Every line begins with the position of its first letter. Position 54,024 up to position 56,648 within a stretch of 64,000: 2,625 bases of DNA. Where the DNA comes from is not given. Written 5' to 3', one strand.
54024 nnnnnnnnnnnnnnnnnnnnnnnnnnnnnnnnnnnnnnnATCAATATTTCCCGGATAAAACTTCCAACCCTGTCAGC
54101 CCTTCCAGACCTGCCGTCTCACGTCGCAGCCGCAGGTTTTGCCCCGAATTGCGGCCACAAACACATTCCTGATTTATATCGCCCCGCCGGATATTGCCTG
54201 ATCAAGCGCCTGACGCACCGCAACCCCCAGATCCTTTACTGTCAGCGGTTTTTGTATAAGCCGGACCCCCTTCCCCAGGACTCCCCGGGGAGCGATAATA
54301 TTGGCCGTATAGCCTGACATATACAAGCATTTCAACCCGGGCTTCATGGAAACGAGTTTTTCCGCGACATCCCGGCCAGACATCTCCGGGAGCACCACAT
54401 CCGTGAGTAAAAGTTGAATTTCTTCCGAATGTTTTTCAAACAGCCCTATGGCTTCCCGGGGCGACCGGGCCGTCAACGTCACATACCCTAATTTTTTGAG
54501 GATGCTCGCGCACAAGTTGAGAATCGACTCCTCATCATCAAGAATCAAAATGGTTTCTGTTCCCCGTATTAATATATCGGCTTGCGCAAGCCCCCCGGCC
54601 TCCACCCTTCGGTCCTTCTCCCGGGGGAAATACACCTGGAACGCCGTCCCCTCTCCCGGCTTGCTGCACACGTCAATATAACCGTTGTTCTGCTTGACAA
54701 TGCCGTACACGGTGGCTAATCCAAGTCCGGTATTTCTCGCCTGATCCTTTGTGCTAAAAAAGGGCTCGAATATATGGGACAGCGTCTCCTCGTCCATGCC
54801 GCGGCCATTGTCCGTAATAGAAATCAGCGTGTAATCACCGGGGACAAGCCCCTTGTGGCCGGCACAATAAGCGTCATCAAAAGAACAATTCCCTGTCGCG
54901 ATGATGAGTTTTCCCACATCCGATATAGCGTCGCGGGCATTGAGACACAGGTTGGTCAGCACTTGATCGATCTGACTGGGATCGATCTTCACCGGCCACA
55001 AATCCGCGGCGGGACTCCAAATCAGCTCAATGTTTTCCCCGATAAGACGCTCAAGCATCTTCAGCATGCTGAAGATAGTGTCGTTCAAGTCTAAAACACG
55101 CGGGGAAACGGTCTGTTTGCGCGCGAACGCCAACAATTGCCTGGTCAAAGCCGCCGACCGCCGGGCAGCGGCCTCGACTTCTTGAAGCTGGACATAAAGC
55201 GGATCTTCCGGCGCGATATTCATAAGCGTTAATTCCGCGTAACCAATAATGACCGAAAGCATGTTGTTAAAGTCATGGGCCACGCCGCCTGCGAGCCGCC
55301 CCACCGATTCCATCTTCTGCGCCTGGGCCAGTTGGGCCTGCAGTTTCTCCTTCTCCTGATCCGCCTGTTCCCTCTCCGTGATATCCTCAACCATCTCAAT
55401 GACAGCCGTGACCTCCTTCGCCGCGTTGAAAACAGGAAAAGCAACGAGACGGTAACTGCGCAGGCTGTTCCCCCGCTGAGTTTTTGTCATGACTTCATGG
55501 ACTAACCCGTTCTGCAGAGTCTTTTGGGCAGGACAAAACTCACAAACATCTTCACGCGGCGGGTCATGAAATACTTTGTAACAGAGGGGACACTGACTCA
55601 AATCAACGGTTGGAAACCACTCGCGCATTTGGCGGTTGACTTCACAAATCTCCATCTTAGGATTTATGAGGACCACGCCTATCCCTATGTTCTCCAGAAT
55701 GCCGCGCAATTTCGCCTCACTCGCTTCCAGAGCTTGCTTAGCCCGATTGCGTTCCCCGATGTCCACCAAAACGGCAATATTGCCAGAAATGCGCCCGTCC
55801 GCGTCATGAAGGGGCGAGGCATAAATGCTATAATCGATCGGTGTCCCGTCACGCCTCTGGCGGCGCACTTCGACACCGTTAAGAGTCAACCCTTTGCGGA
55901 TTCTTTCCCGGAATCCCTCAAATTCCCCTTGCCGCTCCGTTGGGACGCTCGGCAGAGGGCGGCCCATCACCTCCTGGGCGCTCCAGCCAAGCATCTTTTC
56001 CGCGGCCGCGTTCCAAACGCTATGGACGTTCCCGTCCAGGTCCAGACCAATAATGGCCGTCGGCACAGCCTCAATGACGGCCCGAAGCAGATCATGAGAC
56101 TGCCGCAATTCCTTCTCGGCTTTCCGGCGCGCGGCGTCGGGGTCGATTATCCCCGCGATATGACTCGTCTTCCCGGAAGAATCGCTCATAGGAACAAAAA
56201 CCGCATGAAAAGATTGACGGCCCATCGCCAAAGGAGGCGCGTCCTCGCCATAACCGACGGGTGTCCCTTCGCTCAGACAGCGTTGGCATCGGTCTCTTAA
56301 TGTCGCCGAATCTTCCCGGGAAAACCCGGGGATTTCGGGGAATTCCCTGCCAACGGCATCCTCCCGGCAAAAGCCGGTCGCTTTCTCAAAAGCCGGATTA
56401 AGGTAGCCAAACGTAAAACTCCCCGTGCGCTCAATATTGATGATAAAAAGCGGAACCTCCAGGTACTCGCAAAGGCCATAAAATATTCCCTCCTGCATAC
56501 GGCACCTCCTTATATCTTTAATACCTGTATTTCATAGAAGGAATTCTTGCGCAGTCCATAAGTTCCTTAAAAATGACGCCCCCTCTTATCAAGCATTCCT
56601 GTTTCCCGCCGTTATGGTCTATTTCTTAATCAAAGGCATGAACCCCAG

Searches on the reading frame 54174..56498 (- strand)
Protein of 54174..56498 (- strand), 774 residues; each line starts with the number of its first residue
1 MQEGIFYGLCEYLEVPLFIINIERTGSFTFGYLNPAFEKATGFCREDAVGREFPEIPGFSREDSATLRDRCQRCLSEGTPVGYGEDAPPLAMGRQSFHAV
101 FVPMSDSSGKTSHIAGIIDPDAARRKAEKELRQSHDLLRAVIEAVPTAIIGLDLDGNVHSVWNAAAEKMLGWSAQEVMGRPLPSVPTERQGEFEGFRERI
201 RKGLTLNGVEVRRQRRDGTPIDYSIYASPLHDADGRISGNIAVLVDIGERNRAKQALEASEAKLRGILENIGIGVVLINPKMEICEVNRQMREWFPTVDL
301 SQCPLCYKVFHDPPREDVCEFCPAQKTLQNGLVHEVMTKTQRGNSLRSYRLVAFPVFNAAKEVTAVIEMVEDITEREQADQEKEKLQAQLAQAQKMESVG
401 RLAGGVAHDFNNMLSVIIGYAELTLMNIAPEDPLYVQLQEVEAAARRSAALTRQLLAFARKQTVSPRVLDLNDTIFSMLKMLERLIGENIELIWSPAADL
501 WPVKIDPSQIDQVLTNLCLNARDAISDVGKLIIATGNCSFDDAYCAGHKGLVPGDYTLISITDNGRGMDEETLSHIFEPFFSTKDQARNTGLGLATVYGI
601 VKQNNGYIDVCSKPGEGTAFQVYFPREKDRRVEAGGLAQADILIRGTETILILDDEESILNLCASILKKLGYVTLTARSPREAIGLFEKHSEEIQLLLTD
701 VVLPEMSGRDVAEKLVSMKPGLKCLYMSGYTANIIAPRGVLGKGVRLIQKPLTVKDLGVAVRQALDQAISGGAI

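Call 73: search_protein_families(library=pfam, proteins=[window:54174-56498:-], max_evalue=0.00001)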
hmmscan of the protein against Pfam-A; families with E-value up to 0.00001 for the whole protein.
window:54174-56498:- (774 aa): 7 families
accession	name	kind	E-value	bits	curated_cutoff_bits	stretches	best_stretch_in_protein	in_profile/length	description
PF08448.16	PAS_4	-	1e-24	87.3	23.1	1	143-251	2-109/110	PAS fold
PF00989.32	PAS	-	3.3e-24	85.5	22.6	1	138-247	3-113/113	PAS fold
PF13426.13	PAS_9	-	3.5e-21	75.8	27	1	147-248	2-102/103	PAS domain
PF02518.31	HATPase_c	-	2e-19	70.5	26.4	1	506-627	2-110/111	Histidine kinase-, DNA gyrase B-, and HSP90-like ATPase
PF00072.30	Response_reg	-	4.3e-14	53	30.2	1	650-761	1-110/111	Response regulator receiver domain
PF13188.13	PAS_8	-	5.7e-14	51.9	21.8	0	137-196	2-61/65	PAS domain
PF00512.31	HisKA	-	3.2e-07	30.7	26.9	1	400-462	3-64/66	His Kinase A (phospho-acceptor) domain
